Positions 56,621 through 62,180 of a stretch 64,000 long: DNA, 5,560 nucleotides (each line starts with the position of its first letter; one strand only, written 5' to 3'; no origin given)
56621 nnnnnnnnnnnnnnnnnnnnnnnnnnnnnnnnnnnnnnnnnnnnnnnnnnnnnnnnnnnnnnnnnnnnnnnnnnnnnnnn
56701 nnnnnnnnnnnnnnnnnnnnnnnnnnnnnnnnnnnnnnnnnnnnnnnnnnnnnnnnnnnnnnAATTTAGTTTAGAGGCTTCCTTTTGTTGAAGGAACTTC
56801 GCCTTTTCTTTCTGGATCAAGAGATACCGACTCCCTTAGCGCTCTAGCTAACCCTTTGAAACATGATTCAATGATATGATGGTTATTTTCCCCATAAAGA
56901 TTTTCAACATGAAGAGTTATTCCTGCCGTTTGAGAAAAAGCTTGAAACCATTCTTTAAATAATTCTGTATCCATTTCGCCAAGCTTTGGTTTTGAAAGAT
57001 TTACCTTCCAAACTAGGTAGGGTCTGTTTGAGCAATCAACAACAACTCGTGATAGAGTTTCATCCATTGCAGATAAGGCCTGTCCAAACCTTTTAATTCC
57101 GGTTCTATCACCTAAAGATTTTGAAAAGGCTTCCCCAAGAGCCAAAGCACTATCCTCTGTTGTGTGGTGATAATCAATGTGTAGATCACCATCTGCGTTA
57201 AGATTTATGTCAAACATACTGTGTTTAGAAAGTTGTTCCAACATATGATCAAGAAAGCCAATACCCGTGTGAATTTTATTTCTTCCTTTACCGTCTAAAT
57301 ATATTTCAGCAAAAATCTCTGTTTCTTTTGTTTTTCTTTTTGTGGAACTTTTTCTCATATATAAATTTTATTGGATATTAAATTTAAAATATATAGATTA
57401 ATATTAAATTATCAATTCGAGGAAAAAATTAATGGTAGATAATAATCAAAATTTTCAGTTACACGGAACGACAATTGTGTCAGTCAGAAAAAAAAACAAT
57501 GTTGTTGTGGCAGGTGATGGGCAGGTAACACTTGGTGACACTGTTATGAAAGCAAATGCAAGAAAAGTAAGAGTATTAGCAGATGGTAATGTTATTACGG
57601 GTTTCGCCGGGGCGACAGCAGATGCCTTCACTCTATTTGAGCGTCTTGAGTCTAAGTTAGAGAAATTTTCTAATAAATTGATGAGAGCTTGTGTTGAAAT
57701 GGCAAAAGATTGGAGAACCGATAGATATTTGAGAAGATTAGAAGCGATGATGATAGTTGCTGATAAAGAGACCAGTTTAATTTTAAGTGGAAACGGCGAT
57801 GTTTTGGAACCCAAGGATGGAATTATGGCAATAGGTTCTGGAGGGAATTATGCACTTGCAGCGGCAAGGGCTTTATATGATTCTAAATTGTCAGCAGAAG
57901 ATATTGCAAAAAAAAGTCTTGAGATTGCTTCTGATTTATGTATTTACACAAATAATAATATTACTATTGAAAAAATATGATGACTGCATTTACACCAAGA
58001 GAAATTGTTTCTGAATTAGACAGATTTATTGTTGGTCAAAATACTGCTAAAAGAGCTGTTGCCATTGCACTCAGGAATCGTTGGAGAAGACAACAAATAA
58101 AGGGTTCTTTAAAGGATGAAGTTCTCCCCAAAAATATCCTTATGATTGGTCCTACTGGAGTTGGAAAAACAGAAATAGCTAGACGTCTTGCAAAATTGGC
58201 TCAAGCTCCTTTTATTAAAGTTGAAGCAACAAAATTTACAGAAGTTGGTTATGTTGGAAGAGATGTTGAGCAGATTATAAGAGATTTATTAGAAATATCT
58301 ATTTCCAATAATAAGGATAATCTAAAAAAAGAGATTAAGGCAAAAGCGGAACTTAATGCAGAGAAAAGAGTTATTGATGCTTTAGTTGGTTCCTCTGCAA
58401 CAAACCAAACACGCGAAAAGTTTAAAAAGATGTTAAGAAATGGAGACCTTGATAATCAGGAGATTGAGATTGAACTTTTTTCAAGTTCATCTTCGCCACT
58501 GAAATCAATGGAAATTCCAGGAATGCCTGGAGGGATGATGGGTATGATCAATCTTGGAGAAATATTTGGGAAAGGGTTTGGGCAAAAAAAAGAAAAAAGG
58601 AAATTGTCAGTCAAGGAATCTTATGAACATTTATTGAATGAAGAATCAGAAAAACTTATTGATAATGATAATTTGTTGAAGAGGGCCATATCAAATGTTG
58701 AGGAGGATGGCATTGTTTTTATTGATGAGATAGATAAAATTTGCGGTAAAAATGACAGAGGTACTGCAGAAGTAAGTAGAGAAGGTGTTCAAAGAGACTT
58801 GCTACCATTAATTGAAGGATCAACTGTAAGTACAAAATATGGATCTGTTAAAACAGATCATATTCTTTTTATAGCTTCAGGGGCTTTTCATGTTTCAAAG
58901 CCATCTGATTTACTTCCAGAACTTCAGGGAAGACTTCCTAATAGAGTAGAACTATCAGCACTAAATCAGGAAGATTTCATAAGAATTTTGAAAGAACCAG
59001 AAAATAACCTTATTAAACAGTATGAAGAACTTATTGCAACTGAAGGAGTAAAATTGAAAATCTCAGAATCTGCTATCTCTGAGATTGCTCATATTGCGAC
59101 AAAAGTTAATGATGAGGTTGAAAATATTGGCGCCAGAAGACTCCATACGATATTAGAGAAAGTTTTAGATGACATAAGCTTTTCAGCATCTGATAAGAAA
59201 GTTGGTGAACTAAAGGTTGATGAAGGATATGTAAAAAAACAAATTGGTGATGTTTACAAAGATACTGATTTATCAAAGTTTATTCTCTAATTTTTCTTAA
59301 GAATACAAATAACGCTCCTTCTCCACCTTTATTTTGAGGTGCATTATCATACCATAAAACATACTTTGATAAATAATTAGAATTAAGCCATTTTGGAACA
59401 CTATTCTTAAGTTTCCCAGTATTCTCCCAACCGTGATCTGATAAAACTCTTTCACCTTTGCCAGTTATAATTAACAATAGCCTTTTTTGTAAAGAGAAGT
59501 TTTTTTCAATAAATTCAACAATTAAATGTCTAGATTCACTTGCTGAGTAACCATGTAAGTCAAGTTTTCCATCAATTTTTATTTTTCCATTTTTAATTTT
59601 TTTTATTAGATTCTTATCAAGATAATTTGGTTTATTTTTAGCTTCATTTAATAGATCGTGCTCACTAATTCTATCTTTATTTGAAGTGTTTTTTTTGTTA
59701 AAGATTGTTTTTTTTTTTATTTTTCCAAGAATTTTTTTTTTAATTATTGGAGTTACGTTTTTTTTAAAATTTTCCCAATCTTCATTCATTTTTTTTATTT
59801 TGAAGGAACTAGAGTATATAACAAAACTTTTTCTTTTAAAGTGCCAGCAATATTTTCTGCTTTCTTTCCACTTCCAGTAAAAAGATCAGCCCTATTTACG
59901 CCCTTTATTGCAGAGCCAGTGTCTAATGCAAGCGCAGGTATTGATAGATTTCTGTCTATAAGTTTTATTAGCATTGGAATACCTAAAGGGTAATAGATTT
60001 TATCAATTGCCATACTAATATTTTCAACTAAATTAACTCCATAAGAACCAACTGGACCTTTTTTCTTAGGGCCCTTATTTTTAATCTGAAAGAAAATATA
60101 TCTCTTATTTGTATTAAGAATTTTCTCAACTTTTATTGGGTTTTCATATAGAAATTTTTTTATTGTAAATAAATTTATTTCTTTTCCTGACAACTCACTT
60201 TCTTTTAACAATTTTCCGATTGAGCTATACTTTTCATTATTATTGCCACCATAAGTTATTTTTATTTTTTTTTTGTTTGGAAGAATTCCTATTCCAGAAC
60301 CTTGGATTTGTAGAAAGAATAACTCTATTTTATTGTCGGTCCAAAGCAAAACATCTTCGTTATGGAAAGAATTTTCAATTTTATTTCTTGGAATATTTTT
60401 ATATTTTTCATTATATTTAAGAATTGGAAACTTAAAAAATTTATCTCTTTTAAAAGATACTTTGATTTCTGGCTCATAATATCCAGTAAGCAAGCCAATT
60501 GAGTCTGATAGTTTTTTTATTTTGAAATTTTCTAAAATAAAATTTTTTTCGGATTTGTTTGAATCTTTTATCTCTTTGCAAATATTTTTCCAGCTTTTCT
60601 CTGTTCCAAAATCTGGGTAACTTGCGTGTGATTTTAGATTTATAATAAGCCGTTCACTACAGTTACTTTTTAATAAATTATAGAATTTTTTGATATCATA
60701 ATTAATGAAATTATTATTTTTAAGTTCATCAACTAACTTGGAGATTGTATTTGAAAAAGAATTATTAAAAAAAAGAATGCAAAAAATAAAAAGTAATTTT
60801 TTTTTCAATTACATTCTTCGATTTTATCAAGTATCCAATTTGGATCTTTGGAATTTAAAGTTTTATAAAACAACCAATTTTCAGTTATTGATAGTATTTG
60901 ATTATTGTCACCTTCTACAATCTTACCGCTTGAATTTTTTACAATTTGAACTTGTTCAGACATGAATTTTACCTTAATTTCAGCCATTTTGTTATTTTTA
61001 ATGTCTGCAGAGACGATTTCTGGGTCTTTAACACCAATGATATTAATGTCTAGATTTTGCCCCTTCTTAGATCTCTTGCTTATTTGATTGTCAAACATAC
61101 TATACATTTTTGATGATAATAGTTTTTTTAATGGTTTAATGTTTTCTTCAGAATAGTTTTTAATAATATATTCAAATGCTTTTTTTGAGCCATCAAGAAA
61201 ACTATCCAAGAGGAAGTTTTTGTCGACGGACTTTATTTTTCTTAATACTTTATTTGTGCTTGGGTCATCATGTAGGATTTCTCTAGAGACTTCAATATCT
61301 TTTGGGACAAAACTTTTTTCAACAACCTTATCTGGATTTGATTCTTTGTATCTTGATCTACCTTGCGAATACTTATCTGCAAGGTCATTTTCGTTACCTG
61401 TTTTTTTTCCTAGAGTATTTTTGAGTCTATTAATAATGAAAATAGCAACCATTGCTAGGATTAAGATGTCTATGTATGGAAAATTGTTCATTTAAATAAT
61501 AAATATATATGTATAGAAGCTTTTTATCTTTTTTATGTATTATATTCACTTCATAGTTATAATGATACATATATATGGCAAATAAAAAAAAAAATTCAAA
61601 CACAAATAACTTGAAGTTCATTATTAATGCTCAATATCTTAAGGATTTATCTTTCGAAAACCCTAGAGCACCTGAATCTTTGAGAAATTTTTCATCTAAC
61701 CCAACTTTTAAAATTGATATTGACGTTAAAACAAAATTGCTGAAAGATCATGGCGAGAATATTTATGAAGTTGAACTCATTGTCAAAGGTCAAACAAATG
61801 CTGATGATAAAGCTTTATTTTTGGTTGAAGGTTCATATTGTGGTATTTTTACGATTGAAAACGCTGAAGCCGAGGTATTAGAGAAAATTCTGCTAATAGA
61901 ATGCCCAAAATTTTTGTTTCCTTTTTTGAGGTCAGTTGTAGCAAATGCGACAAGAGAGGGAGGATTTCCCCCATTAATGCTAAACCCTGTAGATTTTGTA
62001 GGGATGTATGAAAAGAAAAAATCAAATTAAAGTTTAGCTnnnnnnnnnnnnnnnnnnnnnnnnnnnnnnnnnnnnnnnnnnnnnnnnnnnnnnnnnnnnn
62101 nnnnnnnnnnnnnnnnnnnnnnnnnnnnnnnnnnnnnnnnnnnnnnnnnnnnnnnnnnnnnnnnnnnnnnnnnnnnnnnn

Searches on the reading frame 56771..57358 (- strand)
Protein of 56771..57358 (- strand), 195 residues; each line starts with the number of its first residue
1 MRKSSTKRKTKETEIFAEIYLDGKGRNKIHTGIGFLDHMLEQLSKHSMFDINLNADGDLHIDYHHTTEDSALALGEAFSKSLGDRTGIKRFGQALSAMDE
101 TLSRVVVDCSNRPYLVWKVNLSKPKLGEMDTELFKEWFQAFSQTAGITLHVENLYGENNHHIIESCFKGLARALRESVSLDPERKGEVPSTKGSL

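Call 73: search_protein_families(library=pfam, proteins=[window:56771-57358:-], max_evalue=0.0001)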
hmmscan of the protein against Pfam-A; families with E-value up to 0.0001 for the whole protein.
window:56771-57358:- (195 aa): 1 family
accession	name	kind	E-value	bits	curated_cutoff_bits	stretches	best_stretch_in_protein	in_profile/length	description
PF00475.24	IGPD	-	3.4e-64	215.7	27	1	31-174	1-144/144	Imidazoleglycerol-phosphate dehydratase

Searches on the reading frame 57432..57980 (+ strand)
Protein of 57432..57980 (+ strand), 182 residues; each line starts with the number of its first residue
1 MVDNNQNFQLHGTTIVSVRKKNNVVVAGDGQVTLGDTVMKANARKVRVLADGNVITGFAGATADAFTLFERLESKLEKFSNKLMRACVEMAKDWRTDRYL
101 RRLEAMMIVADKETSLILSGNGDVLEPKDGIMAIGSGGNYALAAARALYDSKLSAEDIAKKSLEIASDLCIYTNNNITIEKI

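Call 68: search_protein_families(library=pfam, proteins=[window:57432-57980:+], max_evalue=0.001)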
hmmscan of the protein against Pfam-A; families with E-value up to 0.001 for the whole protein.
window:57432-57980:+ (182 aa): 1 family
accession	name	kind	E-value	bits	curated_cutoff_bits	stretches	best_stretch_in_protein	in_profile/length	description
PF00227.31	Proteasome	-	2.8e-27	96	22.4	1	11-181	3-188/189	Proteasome subunit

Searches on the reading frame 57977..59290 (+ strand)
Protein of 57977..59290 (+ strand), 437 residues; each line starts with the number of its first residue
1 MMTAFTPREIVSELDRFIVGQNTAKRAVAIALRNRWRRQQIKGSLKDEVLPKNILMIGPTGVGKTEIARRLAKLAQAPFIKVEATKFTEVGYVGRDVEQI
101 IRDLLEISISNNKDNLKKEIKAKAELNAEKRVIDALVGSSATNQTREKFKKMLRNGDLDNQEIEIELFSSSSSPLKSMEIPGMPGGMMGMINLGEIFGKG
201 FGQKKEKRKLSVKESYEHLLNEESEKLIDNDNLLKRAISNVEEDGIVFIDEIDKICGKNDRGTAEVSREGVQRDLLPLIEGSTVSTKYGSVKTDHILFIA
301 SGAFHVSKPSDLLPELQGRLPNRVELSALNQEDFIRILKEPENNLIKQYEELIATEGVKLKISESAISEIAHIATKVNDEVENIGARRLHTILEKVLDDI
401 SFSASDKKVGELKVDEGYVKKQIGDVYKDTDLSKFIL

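Call 69: search_protein_families(library=pfam, proteins=[window:57977-59290:+], max_evalue=0.001)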
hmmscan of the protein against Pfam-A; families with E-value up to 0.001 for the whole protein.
window:57977-59290:+ (437 aa): 10 families
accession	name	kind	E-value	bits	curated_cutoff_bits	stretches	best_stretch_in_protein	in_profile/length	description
PF07724.20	AAA_2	-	9.6e-33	114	27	2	204-322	28-165/166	AAA domain (Cdc48 subfamily)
PF00004.35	AAA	-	5.1e-17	63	21.2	2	229-326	41-129/131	ATPase family associated with various cellular activities (AAA)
PF07728.20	AAA_5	-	5.1e-07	30.2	22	1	53-89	1-38/139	AAA domain (dynein-related subfamily)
PF13401.12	AAA_22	-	2.4e-05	25.1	27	1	53-104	7-61/130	AAA domain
PF00493.29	MCM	-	0.00019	21.1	23.3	0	9-79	17-86/224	MCM P-loop domain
PF13191.12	AAA_16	-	0.00021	22.2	32.6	0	51-153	24-124/167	AAA ATPase domain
PF01078.27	Mg_chelatase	-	0.00026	20.9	20.3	0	53-84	24-54/207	Magnesium chelatase, subunit ChlI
PF05496.18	RuvB_N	-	0.0003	21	27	0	19-78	10-60/159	Holliday junction DNA helicase RuvB P-loop domain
PF10431.15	ClpB_D2-small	-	0.00062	20.2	21.9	0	329-399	1-62/81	C-terminal, D2-small domain, of ClpB protein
PF13238.12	AAA_18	-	0.00093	20.1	29.4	0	54-135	1-79/128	AAA domain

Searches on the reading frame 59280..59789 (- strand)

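Call 68: search_protein_families(library=pfam, proteins=[window:59280-59789:-], max_evalue=0.001)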
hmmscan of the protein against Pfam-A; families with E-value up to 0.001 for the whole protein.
window:59280-59789:- (169 aa): 1 family
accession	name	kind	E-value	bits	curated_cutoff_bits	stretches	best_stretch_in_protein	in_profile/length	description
PF01713.27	Smr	-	4.8e-18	65.5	25.7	1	76-165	1-77/77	Smr domain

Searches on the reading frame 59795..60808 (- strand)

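Call 69: search_protein_families(library=pfam, proteins=[window:59795-60808:-], max_evalue=0.001)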
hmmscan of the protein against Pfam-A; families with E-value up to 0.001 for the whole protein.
window:59795-60808:- (337 aa): 2 families
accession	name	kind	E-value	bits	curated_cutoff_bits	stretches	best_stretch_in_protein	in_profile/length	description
PF03562.22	MltA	-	2.8e-31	109.1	24.3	1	140-241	58-163/163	MltA specific insert domain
PF06725.17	3D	-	5.5e-16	59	23.8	1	265-333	2-71/72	3D domain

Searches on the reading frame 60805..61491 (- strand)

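Call 73: search_protein_families(library=pfam, proteins=[window:60805-61491:-], max_evalue=0.0001)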
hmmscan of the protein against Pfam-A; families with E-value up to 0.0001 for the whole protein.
window:60805-61491:- (228 aa): 1 family
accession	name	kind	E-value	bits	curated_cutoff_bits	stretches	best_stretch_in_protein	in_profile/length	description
PF04280.21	Tim44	-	5.5e-34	117.8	29.6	1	80-225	2-146/147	Tim44-like domain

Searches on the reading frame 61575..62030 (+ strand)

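Call 68: search_protein_families(library=pfam, proteins=[window:61575-62030:+], max_evalue=0.001)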
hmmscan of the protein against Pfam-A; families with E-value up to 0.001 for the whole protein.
window:61575-62030:+ (151 aa): 1 family
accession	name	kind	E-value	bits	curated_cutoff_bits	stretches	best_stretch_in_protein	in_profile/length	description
PF02556.19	SecB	-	6.7e-47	159.4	26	1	10-149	3-138/141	Preprotein translocase subunit SecB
